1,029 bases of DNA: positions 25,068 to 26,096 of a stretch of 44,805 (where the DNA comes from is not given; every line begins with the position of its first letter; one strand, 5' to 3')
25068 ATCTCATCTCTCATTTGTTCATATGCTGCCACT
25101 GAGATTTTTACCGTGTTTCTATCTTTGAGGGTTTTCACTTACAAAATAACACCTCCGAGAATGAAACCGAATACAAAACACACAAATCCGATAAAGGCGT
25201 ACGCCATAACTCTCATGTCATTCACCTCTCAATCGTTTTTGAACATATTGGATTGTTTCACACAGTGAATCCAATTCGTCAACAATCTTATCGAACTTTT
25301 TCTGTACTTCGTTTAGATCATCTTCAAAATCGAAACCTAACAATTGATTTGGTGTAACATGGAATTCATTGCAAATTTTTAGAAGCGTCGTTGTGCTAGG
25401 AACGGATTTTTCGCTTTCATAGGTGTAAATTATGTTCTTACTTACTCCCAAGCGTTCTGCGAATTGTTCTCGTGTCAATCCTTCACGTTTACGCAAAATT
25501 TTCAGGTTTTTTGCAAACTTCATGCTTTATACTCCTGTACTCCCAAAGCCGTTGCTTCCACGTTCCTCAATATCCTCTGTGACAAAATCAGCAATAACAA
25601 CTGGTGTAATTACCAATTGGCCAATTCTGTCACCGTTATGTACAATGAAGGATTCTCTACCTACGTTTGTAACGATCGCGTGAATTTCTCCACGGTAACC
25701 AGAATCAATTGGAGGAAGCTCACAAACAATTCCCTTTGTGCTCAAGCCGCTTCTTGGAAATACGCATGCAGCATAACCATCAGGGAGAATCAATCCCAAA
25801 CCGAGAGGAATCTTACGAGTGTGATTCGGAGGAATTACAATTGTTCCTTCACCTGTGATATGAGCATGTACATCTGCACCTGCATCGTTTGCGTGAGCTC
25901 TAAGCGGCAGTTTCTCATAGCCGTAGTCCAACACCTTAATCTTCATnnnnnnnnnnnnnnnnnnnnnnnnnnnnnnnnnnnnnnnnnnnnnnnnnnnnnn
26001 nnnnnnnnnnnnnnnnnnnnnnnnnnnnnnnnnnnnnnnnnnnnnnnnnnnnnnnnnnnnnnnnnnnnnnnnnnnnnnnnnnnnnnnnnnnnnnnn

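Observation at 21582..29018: T4-like hydroxymethylpyrimidine gene set wired to a carbamoyltransferase, ACP/FkbH and NlpC/P60: candidate new DNA hypermodification pathway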

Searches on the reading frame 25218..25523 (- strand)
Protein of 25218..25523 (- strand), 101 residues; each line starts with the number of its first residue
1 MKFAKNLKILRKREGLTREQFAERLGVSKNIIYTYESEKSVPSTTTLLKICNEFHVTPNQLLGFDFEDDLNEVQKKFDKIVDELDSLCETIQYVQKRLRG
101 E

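Call 3: search_protein_families(library=pfam, proteins=[window:25218-25523:-], max_evalue=0.01)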
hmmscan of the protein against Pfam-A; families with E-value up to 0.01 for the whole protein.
window:25218-25523:- (101 aa): 5 families
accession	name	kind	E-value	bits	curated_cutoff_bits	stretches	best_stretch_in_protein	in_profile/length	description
PF12844.13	HTH_19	-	1.1e-13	51.3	30.2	1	5-62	2-59/64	Helix-turn-helix domain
PF01381.28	HTH_3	-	1.7e-13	50.8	23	1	7-60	1-54/55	Helix-turn-helix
PF13560.12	HTH_31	-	9.4e-11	42.3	27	1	4-59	3-59/64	Helix-turn-helix domain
PF13443.12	HTH_26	-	2.9e-10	40.7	22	1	6-66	1-62/63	Cro/C1-type HTH DNA-binding domain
PF08279.18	HTH_11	-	0.00055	20.2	25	1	7-35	6-35/55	HTH domain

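Call 4: search_protein_families(library=phrogs, proteins=[window:25218-25523:-], max_evalue=0.001)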
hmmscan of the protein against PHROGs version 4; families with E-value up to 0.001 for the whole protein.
window:25218-25523:- (101 aa): 20 families
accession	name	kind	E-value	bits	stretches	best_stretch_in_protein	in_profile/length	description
phrog_8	-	transcription regulation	4e-19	70.2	1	1-79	75-150/346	transcriptional regulator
phrog_3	-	transcription regulation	4.4e-12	47.5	1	1-78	87-163/430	transcriptional repressor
phrog_2967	-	transcription regulation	9.4e-11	42.7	1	2-86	10-92/225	transcriptional regulator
phrog_1373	-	transcription regulation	3.8e-10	41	1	6-62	67-123/166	transcriptional regulator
phrog_2439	-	transcription regulation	1.4e-09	38.3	1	5-65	10-70/367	transcriptional regulator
phrog_4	-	transcription regulation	2.6e-09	37.5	1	1-71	131-201/400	transcriptional repressor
phrog_5823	-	transcription regulation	4e-08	33.8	1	1-66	5-71/404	transcriptional regulator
phrog_2104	-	unknown function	4.5e-08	34.2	1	5-50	42-87/103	-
phrog_7241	-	transcription regulation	9.8e-08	33.1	1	6-62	65-121/122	transcriptional regulator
phrog_4836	-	transcription regulation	5.5e-07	30.3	1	3-63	76-136/194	CII-like regulator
phrog_147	-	transcription regulation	6.3e-07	30.7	1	1-53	3-58/100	transcriptional regulator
phrog_7950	-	transcription regulation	1.1e-06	29.6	1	5-40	10-45/68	transcriptional repressor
phrog_38027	-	transcription regulation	6.2e-06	27.3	1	6-63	72-129/143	transcriptional repressor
phrog_2328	-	transcription regulation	7e-06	26.9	1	3-56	16-69/128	transcriptional repressor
phrog_7396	-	unknown function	5.2e-05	24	1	5-92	18-105/227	-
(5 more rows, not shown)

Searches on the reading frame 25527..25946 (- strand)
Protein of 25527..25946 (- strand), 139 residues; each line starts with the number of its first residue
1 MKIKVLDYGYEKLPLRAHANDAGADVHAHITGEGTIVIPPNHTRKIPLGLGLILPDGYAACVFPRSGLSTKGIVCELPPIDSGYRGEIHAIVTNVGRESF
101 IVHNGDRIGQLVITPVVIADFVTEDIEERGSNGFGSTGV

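Call 3: search_protein_families(library=pfam, proteins=[window:25527-25946:-], max_evalue=0.01)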
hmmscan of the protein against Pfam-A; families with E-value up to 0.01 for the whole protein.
window:25527-25946:- (139 aa): 2 families
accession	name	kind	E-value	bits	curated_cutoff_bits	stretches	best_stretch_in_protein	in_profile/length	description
PF00692.24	dUTPase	-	1e-22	80.8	22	1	12-138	4-129/129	dUTPase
PF22769.1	DCD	-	2.3e-09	38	27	1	28-113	63-150/153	dCTP deaminase-like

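Call 4: search_protein_families(library=phrogs, proteins=[window:25527-25946:-], max_evalue=0.001)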
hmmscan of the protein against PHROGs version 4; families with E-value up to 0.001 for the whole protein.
window:25527-25946:- (139 aa): 1 family
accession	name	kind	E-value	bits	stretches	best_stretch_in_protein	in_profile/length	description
phrog_135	-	DNA, RNA and nucleotide metabolism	2.3e-39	137.2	1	11-139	156-291/463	dUTPase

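Call 6: search_protein_families(library=ncbifam, proteins=[window:25527-25946:-], max_evalue=0.01)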
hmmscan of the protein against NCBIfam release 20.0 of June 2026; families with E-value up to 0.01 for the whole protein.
window:25527-25946:- (139 aa): 5 families
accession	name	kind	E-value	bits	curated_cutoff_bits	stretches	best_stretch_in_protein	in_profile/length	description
NF001862.0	PRK00601.1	equivalog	4.4e-32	110.8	103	1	12-138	18-148/150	dUTP diphosphatase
TIGR00576.1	dut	superfamily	4e-30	104.4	102.55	1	12-138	12-142/143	dUTP diphosphatase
NF010561.0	PRK13956.1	equivalog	2.5e-06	27.4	223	1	11-138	16-146/147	dUTP diphosphatase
TIGR02274.1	dCTP_deam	equivalog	4.5e-06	26.5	92.8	1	52-114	88-152/180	dCTP deaminase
NF002598.0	PRK02253.1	equivalog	5.2e-05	22.8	130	1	54-114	88-148/167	deoxyuridine 5'-triphosphate nucleotidohydrolase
